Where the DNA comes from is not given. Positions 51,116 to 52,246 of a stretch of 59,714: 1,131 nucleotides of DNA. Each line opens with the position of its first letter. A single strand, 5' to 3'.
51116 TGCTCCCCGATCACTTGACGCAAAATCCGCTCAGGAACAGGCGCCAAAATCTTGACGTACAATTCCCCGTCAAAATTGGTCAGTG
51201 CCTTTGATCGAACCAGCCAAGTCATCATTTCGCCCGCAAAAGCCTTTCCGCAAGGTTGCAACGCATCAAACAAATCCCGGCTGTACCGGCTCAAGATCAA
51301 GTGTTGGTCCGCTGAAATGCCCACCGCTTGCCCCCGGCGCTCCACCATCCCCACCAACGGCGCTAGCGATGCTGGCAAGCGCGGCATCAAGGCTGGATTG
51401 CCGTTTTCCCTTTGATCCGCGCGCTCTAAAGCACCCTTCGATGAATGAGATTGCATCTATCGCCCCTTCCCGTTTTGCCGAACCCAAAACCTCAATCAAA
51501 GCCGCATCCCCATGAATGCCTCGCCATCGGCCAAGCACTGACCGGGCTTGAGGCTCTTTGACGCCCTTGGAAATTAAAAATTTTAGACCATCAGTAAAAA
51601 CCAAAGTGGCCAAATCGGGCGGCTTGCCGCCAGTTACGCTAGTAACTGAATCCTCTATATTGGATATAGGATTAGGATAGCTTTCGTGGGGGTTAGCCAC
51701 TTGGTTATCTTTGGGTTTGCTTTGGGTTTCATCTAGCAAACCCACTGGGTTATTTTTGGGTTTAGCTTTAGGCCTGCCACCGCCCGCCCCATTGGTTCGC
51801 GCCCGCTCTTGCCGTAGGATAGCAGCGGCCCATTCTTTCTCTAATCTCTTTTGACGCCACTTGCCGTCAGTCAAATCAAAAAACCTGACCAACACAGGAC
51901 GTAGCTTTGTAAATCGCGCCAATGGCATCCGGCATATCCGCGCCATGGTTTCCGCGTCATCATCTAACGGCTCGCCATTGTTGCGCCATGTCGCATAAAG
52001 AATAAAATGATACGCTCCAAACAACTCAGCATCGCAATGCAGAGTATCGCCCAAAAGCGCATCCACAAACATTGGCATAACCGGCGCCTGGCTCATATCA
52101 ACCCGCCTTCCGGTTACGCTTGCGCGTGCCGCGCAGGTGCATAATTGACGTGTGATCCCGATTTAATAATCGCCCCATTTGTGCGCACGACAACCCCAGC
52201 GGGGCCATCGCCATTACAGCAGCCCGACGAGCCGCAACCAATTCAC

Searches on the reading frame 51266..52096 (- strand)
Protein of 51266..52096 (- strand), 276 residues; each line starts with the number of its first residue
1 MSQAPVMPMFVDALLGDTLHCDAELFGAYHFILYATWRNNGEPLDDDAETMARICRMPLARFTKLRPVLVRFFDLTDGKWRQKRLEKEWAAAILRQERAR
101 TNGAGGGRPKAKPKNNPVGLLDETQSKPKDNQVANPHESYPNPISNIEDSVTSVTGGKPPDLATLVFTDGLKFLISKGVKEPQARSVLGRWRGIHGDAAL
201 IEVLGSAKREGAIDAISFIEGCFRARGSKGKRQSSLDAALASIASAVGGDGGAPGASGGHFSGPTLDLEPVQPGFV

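Call 10: search_protein_families(library=phrogs, proteins=[window:51266-52096:-], max_evalue=0.01)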
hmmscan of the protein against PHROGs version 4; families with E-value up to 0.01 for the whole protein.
window:51266-52096:- (276 aa): 7 families
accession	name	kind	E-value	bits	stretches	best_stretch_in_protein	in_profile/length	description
phrog_9327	-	DNA, RNA and nucleotide metabolism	1.4e-20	75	1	1-151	1-164/276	primosomal protein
phrog_21472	-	unknown function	6.1e-14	53.3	1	12-160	12-162/299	-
phrog_12767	-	unknown function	5.6e-11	43.4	1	11-130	8-136/324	-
phrog_3992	-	DNA, RNA and nucleotide metabolism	2.8e-08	34.7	1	2-128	3-123/345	primosomal protein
phrog_4118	-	DNA, RNA and nucleotide metabolism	0.00022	21.8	1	43-139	39-133/315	primosomal protein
phrog_6451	-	DNA, RNA and nucleotide metabolism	0.00073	20.4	1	15-116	12-112/272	primosomal protein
phrog_24353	-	unknown function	0.0056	17.1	1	7-86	10-89/294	-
